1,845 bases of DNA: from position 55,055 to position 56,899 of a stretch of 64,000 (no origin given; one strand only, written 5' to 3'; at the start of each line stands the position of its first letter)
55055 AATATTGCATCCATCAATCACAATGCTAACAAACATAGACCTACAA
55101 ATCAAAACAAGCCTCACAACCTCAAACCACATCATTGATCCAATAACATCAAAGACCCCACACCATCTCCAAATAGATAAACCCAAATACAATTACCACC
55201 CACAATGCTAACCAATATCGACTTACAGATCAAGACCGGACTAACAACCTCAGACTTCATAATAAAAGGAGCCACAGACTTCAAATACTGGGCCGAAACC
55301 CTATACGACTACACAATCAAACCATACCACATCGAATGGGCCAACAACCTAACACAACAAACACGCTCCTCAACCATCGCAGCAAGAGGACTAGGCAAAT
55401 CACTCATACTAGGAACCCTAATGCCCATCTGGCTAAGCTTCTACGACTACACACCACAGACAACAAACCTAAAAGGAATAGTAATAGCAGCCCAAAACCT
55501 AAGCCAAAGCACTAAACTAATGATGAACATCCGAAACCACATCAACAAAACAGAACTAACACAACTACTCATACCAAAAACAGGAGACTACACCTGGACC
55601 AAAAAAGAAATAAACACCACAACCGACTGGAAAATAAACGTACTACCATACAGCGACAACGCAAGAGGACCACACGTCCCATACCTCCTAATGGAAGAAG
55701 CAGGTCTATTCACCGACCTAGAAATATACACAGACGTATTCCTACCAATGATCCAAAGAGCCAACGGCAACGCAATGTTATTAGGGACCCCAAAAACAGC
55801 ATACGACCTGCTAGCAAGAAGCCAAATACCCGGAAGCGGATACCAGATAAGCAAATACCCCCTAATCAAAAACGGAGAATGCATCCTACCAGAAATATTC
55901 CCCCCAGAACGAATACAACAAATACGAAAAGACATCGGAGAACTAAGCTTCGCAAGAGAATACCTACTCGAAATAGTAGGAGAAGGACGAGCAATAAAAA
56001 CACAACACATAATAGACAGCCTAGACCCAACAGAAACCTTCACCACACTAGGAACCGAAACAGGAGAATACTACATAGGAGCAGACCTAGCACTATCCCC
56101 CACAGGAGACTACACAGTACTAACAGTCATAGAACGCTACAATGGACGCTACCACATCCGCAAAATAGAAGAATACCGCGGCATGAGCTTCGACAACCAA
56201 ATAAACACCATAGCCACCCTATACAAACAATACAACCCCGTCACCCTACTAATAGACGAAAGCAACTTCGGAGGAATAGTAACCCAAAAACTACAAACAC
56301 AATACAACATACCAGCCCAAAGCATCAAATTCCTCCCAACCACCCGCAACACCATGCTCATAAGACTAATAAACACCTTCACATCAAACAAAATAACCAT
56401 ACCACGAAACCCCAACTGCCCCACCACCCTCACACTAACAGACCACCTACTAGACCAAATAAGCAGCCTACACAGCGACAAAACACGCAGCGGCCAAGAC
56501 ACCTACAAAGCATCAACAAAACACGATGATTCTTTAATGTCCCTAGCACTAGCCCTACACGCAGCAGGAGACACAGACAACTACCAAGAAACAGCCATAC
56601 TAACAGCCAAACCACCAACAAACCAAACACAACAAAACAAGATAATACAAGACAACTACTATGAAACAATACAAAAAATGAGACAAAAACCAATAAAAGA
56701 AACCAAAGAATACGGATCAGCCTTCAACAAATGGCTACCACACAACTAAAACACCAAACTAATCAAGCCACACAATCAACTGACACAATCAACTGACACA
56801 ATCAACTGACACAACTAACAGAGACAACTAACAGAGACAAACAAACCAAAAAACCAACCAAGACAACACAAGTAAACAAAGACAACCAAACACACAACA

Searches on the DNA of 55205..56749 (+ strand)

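Call 82: search_rna_families(sources=[L038, L066], threshold=evalue, max_evalue=10)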
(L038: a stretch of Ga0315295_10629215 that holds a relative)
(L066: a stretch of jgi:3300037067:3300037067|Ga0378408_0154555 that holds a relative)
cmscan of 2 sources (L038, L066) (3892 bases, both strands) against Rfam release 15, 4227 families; matches with E-value up to 10: 6.
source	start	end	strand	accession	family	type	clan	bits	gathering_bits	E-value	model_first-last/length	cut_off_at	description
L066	1009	1075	+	RF00217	SNORD20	Gene; snRNA; snoRNA; CD-box;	-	20.7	43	4.4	1-80/80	no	Small nucleolar RNA SNORD20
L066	582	667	+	RF00185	Flavi_CRE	Cis-reg;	-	18.6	42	7.8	1-96/96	no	Flavivirus 3' UTR cis-acting replication element (CRE)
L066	1965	2058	-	RF02875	AS-pc01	Gene; antisense;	-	17.9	79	9.6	1-99/99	no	Antisense to pHK01_035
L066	703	842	+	RF01241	SNORA81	Gene; snRNA; snoRNA; HACA-box;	-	16.8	45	8.2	1-179/179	no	Small nucleolar RNA SNORA81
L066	2678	2740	-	RF02209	WT1-AS_7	Gene; lncRNA;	-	12.9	50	2.2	235-294/294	no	WT1 antisense RNA conserved region 7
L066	7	41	+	RF01134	sR30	Gene; snRNA; snoRNA; CD-box;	-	12.9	38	7.3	1-57/57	no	Small nucleolar RNA sR30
